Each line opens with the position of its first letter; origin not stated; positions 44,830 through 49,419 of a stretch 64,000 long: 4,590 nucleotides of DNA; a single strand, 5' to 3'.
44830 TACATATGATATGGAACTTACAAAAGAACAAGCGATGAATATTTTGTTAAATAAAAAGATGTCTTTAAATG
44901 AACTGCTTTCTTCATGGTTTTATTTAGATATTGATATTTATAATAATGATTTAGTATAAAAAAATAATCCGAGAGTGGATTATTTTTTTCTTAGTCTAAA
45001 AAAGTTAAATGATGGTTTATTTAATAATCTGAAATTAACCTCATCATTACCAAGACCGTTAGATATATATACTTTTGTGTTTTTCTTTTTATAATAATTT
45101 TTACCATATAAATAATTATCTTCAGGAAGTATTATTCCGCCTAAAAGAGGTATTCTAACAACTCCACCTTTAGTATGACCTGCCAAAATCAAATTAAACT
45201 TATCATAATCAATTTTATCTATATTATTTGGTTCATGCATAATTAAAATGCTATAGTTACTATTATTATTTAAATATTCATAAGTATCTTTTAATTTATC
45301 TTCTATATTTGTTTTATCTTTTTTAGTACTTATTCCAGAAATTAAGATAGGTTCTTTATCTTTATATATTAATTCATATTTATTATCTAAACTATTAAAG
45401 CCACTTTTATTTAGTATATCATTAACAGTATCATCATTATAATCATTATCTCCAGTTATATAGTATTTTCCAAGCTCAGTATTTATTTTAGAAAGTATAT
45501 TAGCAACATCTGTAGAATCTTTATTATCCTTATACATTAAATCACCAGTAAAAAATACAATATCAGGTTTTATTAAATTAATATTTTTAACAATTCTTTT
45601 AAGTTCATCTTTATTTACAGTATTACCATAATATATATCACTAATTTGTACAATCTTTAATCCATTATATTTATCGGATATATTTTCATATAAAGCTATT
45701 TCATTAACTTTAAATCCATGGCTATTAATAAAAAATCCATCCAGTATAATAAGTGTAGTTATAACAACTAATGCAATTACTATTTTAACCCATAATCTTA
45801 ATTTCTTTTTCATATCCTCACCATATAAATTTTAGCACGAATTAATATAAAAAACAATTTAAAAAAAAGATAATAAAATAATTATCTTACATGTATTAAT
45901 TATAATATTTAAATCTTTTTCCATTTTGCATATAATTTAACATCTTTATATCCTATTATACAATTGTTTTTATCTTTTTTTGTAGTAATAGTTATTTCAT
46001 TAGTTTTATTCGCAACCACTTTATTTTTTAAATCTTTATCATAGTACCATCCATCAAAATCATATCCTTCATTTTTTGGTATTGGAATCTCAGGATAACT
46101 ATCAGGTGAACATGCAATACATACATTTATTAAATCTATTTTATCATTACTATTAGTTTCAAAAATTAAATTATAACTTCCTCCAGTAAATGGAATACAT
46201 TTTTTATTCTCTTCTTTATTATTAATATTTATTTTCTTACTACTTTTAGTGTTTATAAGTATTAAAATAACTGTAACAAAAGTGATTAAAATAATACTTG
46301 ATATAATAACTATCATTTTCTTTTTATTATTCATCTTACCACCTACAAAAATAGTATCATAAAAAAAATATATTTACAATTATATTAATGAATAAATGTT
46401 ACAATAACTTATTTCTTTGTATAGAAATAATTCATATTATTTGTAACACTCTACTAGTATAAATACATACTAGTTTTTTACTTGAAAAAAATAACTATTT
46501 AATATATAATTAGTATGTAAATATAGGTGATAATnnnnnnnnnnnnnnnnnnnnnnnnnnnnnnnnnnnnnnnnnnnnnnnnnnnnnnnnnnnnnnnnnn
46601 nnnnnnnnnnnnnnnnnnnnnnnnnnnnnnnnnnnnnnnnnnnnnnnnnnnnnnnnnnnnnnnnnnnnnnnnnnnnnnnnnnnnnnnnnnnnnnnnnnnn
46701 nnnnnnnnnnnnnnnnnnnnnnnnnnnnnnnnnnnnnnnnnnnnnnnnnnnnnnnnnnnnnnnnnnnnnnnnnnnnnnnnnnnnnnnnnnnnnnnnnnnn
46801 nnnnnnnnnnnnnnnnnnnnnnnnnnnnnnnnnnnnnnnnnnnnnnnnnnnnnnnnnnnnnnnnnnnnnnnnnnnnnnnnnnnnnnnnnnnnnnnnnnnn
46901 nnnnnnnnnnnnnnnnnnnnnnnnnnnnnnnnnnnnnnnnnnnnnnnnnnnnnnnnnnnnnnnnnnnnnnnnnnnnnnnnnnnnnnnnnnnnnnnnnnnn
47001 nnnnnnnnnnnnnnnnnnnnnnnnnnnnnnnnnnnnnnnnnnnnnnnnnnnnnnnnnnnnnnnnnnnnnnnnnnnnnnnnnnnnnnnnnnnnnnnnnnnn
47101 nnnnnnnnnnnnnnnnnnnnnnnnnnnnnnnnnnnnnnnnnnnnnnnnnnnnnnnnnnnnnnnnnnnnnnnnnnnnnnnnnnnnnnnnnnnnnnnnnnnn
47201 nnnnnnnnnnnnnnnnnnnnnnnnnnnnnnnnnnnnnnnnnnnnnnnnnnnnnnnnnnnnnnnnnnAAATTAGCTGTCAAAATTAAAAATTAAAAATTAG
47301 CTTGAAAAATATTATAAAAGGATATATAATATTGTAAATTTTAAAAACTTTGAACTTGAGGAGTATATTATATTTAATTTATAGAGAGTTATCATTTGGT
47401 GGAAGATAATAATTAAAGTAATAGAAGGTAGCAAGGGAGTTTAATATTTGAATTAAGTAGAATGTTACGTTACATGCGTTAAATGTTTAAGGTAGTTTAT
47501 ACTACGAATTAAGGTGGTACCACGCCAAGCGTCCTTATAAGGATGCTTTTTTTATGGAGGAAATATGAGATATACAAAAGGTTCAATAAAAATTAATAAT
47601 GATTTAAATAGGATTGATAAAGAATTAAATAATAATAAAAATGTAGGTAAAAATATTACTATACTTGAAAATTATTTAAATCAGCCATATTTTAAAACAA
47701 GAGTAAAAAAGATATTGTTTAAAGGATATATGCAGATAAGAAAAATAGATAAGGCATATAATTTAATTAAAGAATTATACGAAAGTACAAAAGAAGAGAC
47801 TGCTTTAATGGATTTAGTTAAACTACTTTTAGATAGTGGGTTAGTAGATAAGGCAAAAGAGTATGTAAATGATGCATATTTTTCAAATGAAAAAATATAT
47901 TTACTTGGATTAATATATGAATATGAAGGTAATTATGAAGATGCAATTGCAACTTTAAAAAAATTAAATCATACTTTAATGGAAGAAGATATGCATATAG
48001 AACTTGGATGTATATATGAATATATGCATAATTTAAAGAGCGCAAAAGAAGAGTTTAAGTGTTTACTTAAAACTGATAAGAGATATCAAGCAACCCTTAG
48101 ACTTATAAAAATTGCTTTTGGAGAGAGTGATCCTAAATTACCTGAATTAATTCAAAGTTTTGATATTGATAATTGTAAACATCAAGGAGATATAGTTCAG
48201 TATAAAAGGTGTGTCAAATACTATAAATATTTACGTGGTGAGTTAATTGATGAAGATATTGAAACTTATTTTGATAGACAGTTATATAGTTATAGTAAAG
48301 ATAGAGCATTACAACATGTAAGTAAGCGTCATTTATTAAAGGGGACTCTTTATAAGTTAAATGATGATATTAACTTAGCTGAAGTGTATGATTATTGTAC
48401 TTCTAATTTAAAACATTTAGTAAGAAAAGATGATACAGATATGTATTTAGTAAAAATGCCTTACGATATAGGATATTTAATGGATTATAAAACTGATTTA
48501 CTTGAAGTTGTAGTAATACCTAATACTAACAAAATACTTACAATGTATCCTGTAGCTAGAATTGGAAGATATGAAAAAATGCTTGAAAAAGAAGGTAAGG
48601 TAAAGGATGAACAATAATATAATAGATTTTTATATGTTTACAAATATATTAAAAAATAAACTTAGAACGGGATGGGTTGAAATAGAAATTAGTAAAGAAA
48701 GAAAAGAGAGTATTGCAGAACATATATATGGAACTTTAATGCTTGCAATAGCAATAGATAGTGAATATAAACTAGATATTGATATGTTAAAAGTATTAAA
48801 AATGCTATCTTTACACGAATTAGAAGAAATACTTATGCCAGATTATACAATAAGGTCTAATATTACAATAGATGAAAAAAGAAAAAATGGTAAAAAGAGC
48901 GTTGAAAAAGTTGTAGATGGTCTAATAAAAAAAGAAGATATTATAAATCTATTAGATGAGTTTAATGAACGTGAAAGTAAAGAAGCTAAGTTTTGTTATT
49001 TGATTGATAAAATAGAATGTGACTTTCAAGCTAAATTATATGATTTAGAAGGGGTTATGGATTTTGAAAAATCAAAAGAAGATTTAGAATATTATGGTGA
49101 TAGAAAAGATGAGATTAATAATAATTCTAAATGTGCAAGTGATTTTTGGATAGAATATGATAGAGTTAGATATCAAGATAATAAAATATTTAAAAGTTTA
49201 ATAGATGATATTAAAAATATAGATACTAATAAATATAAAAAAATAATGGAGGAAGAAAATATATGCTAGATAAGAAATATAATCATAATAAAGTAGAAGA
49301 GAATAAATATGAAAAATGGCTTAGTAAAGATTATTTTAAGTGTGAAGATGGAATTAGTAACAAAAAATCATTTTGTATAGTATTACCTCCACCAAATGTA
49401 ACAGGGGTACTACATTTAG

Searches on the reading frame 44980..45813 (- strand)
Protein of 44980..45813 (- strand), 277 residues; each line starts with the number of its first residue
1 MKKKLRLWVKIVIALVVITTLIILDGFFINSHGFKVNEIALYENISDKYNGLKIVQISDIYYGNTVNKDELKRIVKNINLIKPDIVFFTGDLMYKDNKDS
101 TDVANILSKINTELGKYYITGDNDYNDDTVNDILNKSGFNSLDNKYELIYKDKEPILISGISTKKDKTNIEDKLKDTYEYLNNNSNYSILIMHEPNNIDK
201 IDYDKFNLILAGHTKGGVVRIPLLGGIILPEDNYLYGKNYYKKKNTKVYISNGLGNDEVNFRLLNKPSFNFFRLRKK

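Call 79: search_protein_families(library=pfam, proteins=[window:44980-45813:-], max_evalue=0.00001)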
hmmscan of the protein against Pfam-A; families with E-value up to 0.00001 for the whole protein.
window:44980-45813:- (277 aa): 1 family
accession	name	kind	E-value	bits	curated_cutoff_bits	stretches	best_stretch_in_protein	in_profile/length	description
PF00149.33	Metallophos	-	2.8e-08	34.9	21.5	1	52-214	1-188/191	Calcineurin-like phosphoesterase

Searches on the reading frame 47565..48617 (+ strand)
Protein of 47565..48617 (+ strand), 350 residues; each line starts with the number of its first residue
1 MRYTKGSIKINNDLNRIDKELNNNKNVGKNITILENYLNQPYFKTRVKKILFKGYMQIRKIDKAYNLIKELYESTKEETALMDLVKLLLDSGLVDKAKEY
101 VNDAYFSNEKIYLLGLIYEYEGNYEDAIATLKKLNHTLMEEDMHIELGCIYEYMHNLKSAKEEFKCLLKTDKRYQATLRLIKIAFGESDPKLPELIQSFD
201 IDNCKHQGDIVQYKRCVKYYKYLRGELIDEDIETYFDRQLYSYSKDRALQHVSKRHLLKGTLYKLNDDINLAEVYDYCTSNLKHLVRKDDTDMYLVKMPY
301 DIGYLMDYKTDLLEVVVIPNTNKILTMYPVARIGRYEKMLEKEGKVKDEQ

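Call 3: search_protein_families(library=pfam, proteins=[window:47565-48617:+], max_evalue=1)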
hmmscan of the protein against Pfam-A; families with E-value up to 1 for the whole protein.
window:47565-48617:+ (350 aa): 14 families
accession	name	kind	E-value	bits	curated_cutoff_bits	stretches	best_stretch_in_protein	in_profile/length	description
PF14689.11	SPOB_a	-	0.00035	20.6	28.1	1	53-81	31-59/62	Sensor_kinase_SpoOB-type, alpha-helical domain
PF13428.12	TPR_14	-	0.0012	19.8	23.5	0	112-134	5-27/44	Tetratricopeptide repeat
PF14559.12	TPR_19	-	0.0013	19.4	25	1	60-103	6-50/68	Tetratricopeptide repeat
PF13424.12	TPR_12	-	0.002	18.7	30.1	0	113-132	8-27/77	Tetratricopeptide repeat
PF23300.3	HEAT_Nup120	-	0.01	16.1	29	0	44-88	124-168/170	Nucleoporin Nup120, HEAT repeats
PF13174.12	TPR_6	-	0.011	16.8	26.3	1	112-134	4-26/33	Tetratricopeptide repeat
PF25064.1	ARM_TT21_5th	-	0.012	16.3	27.8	1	60-133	16-97/117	TT21 fifth ARM repeats domain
PF05800.16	GvpO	-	0.012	16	25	0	269-331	13-72/94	Gas vesicle synthesis protein GvpO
PF13181.12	TPR_8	-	0.021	15.4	25.7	1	112-133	5-26/34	Tetratricopeptide repeat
PF07719.23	TPR_2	-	0.027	15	27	1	112-133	5-26/34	Tetratricopeptide repeat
PF00515.34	TPR_1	-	0.032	14.5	27.8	1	112-133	5-26/34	Tetratricopeptide repeat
PF13176.12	TPR_7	-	0.038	14.5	27.9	1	112-133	3-24/36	Tetratricopeptide repeat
PF13432.12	TPR_16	-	0.05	14.5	32.7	1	83-133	2-56/65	Tetratricopeptide repeat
PF12895.13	ANAPC3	-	0.063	14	27.2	1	60-133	4-81/82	Anaphase-promoting complex, cyclosome, subunit 3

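Call 4: search_protein_families(library=ncbifam, proteins=[window:47565-48617:+], max_evalue=1)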
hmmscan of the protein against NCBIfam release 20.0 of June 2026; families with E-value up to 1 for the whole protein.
window:47565-48617:+ (350 aa): 6 families
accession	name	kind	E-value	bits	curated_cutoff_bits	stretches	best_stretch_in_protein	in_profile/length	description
TIGR02917.1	PEP_TPR_lipo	equivalog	2.4e-05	22.4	312.2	2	98-190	591-685/899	XrtA/PEP-CTERM system TPR-repeat protein PrsT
NF040959.1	MamA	equivalog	0.00014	21.4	200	1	109-165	140-197/204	magnetosome protein MamA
NF008757.0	PRK11788.1-5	equivalog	0.0026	17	363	1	39-103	243-307/388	lipopolysaccharide assembly protein LapB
TIGR02521.1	type_IV_pilW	equivalog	0.011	15.4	154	1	114-170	37-94/234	type IV pilus biogenesis/stability protein PilW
NF008755.0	PRK11788.1-3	equivalog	0.063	12.6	430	1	74-138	104-171/388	lipopolysaccharide assembly protein LapB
TIGR00540.1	TPR_hemY_coli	hypoth_equivalog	0.1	11.3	142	1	69-183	251-368/385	heme biosynthesis-associated TPR protein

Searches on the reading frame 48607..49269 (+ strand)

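Call 3: search_protein_families(library=pfam, proteins=[window:48607-49269:+], max_evalue=1)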
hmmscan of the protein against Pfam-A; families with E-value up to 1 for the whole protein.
window:48607-49269:+ (220 aa): 3 families
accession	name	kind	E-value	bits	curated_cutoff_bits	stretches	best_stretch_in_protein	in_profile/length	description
PF13023.12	HD_3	-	1.8e-24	86.9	22.5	1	14-159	3-148/165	HD domain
PF25118.1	EFL1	-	0.017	16.2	30.9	1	100-162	7-68/89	Elongation factor-like GTPase 1-like domain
PF25483.1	DUF7906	-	0.22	11.8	27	1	98-186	88-153/215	Domain of unknown function (DUF7906)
